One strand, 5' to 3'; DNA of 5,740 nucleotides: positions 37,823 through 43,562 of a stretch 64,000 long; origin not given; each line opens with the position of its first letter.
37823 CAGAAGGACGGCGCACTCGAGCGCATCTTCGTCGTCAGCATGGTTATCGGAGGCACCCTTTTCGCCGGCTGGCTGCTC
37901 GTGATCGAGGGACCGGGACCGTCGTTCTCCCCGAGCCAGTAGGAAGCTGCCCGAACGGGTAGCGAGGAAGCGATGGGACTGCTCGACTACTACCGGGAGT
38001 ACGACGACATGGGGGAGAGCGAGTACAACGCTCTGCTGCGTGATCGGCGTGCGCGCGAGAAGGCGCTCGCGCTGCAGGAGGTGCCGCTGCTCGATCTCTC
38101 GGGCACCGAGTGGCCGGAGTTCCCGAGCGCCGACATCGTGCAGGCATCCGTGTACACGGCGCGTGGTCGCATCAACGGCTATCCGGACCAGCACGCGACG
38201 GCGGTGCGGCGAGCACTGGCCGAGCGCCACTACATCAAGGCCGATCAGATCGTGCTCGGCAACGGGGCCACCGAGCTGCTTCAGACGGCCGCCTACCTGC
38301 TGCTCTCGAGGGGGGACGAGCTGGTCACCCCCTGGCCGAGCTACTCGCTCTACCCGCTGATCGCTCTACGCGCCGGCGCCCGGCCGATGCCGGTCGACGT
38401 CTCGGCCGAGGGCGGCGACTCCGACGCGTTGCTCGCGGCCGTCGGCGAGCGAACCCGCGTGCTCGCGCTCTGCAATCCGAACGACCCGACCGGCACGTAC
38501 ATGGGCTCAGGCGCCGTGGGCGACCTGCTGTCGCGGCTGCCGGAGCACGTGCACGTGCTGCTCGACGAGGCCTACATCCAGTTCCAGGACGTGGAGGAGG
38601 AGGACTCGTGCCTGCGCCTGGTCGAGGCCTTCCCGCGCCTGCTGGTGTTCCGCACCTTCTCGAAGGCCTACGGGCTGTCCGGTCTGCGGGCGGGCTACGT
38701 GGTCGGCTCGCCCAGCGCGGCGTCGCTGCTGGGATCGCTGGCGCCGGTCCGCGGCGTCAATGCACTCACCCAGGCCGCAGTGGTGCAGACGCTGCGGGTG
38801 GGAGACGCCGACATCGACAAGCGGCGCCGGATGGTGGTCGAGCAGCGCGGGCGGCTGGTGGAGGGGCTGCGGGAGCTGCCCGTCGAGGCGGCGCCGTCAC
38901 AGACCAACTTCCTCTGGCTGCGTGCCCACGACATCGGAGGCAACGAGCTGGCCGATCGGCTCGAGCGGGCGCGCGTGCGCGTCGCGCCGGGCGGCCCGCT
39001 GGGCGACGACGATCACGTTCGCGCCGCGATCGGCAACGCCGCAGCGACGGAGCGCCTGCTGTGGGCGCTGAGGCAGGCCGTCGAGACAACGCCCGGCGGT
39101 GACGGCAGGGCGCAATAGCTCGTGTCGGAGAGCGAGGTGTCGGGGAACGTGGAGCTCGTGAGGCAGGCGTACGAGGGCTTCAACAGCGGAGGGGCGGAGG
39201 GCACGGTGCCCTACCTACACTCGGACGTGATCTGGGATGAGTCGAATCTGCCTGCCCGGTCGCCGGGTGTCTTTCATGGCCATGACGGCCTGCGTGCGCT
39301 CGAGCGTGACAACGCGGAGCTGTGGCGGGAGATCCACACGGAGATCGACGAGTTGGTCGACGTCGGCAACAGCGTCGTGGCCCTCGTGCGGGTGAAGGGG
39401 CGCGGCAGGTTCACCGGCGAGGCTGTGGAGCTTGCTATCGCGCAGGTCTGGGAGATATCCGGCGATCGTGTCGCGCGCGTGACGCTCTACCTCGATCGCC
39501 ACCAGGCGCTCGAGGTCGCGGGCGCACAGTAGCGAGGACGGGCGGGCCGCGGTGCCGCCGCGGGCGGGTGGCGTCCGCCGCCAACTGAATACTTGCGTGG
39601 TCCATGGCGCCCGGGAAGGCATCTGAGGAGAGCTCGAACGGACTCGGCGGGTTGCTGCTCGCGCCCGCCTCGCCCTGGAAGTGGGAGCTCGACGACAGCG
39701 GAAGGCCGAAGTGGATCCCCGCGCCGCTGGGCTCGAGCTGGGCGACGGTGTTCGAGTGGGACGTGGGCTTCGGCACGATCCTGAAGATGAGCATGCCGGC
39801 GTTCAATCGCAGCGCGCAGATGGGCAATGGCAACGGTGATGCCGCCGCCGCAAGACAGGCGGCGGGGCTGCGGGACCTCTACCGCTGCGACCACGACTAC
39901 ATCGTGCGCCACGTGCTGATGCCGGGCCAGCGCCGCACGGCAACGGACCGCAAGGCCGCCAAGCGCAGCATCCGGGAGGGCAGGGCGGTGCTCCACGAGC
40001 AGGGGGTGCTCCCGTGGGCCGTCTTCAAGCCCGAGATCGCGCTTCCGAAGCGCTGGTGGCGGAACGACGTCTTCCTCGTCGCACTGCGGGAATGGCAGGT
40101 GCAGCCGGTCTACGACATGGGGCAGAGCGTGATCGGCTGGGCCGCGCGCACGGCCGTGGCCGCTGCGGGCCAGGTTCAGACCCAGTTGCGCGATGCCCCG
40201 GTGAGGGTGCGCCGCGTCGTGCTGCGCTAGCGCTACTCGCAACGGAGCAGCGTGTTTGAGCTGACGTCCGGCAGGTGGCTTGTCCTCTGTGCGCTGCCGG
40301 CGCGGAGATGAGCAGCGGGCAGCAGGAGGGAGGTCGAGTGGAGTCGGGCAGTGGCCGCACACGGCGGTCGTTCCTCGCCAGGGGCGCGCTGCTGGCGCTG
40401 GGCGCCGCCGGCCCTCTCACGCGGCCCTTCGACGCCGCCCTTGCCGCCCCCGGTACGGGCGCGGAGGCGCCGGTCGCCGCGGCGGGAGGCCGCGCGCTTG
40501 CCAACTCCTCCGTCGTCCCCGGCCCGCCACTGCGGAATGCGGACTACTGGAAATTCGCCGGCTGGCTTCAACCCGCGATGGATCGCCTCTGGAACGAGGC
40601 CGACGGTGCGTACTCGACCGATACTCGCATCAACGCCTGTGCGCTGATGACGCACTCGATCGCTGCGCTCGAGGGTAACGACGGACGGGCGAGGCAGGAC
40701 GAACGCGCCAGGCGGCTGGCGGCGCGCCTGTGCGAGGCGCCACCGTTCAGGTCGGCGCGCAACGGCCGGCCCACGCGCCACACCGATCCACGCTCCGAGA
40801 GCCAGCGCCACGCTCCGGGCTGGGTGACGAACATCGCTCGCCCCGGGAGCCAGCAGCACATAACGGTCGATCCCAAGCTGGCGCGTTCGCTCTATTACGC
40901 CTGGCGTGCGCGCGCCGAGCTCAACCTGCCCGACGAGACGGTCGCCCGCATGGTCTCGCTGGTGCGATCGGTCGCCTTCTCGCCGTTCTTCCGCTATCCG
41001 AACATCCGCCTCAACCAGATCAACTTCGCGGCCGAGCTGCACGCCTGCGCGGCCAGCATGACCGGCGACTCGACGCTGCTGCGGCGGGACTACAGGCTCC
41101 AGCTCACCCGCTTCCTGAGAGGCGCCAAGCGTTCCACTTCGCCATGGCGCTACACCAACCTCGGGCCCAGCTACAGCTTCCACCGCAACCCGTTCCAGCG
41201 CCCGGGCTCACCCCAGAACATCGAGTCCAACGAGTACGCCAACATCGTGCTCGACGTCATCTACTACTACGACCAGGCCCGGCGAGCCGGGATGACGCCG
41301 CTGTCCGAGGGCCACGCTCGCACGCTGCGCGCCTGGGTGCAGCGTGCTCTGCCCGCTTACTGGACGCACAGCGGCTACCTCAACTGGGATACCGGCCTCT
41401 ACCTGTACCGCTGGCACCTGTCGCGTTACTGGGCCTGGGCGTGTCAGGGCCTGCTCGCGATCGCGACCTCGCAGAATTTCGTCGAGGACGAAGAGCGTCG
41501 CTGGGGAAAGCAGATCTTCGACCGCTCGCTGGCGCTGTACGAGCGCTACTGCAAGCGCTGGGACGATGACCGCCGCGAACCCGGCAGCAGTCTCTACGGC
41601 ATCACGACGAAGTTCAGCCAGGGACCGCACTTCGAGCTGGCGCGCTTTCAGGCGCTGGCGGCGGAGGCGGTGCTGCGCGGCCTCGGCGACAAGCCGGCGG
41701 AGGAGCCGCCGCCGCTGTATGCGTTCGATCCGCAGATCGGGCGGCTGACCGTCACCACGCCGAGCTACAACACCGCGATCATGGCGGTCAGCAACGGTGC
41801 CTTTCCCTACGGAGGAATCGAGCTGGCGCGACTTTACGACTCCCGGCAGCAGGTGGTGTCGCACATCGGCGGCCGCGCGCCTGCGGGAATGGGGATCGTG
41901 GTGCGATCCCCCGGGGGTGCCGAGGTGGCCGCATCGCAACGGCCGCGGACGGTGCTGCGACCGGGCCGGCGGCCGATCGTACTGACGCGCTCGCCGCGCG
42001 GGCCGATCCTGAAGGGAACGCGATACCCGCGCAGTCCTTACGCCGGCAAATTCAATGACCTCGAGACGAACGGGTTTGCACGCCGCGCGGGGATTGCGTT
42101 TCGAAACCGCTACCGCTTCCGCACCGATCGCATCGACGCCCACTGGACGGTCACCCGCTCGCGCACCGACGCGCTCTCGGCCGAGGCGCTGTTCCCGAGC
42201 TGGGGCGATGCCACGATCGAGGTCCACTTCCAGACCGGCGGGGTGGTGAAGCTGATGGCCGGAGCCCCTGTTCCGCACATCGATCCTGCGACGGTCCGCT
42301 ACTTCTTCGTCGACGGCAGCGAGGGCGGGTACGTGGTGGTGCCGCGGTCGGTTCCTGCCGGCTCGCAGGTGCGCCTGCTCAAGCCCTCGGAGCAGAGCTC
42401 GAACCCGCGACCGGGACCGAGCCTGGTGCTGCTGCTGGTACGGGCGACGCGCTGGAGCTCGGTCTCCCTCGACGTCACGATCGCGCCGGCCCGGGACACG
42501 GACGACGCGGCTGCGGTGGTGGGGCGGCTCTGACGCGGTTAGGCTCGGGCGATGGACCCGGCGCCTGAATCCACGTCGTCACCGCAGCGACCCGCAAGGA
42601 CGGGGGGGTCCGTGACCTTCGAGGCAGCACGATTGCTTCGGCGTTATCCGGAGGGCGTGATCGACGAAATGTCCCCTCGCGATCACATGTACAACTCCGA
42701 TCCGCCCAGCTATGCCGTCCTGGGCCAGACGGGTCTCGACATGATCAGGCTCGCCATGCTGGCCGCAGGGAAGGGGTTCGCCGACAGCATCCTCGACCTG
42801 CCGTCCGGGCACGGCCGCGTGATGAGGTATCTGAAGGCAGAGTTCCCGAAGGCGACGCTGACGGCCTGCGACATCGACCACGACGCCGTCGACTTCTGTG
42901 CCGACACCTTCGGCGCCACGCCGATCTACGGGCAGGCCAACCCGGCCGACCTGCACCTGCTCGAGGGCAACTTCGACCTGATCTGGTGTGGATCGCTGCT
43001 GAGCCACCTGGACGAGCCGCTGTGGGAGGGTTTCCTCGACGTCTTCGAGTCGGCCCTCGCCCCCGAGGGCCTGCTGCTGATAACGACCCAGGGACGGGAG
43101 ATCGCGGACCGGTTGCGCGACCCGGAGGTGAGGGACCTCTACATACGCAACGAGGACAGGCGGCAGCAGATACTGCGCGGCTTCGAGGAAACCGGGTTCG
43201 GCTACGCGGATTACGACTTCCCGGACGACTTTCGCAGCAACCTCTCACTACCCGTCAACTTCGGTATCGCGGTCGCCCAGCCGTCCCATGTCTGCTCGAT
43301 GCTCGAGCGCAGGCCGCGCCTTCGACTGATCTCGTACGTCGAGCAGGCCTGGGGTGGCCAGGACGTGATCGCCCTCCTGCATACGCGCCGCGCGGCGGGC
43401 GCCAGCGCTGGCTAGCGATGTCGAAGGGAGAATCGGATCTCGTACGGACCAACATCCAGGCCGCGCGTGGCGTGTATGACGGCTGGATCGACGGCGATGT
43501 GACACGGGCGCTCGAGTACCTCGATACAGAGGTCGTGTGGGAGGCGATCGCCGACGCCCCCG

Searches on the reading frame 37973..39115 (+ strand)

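Call 21: search_protein_families(library=pfam, proteins=[window:37973-39115:+], max_evalue=0.001)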
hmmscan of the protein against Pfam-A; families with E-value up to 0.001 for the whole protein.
window:37973-39115:+ (381 aa): 1 family
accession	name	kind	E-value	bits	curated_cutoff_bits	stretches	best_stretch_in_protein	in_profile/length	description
PF00155.27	Aminotran_1_2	-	1.3e-42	146.8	19.7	1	46-363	10-358/361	Aminotransferase class I and II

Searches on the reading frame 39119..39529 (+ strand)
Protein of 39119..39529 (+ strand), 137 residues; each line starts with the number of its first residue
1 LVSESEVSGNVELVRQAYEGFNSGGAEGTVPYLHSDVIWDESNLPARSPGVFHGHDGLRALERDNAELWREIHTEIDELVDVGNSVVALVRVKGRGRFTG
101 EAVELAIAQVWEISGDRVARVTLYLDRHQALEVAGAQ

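Call 21: search_protein_families(library=pfam, proteins=[window:39119-39529:+], max_evalue=0.001)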
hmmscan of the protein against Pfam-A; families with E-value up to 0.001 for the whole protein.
window:39119-39529:+ (137 aa): 2 families
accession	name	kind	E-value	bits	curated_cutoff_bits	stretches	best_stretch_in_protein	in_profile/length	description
PF12680.13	SnoaL_2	-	4.4e-14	53.4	27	1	14-121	1-102/102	SnoaL-like domain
PF07366.18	SnoaL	-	1.2e-05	25.6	28.4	1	13-129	2-121/126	SnoaL-like polyketide cyclase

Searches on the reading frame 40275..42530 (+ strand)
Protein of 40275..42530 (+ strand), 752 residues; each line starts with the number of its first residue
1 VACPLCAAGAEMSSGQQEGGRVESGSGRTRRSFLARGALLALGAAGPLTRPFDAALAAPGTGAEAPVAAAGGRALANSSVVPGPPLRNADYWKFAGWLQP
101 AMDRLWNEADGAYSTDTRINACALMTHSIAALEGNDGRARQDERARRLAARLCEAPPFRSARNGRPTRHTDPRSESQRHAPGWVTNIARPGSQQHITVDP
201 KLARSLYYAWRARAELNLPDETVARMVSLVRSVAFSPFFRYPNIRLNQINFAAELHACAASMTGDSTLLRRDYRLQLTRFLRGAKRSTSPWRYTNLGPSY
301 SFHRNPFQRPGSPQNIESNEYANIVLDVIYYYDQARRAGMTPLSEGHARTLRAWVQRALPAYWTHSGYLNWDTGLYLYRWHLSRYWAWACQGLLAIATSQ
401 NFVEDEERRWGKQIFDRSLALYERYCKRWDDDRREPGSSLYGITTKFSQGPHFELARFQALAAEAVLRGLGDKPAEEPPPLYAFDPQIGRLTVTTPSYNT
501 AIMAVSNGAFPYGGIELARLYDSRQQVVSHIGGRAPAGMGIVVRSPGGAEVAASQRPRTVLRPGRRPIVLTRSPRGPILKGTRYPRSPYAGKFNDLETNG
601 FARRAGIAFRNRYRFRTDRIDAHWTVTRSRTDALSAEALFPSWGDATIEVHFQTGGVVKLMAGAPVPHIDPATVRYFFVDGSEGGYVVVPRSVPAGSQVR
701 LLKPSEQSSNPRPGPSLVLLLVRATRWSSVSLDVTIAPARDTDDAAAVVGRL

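Call 21: search_protein_families(library=pfam, proteins=[window:40275-42530:+], max_evalue=0.001)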
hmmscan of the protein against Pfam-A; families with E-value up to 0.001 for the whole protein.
window:40275-42530:+ (752 aa): 0 families

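Call 79: search_solved_structures(query=window:40275-42530:+, max_evalue=1)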
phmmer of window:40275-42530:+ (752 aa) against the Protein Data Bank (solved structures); distinct sequences matched with E-value up to 1: 0.

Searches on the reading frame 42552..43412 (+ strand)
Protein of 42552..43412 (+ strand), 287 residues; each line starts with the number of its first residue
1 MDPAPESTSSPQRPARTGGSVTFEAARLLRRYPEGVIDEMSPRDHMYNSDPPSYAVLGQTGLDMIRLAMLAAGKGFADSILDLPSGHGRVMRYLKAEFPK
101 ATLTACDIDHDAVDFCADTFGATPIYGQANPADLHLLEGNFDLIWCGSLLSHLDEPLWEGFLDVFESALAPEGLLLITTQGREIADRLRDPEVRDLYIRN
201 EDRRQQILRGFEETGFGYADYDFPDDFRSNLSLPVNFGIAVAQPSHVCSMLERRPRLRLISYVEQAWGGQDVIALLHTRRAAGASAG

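Call 21: search_protein_families(library=pfam, proteins=[window:42552-43412:+], max_evalue=0.001)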
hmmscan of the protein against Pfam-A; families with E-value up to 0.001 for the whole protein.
window:42552-43412:+ (287 aa): 5 families
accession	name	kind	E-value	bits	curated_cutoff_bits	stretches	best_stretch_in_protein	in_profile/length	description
PF13649.12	Methyltransf_25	-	1.3e-11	45.5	27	1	80-173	1-97/97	Methyltransferase domain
PF08242.18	Methyltransf_12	-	6.2e-11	43.3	30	1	81-175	1-98/98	Methyltransferase domain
PF08241.18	Methyltransf_11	-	2.4e-09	38.1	21.2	1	81-177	1-95/95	Methyltransferase domain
PF13489.12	Methyltransf_23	-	2.8e-08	34.1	27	1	78-190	24-131/164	Methyltransferase domain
PF05175.20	MTS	-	8.7e-05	22.7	23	1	76-146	31-104/170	Methyltransferase small domain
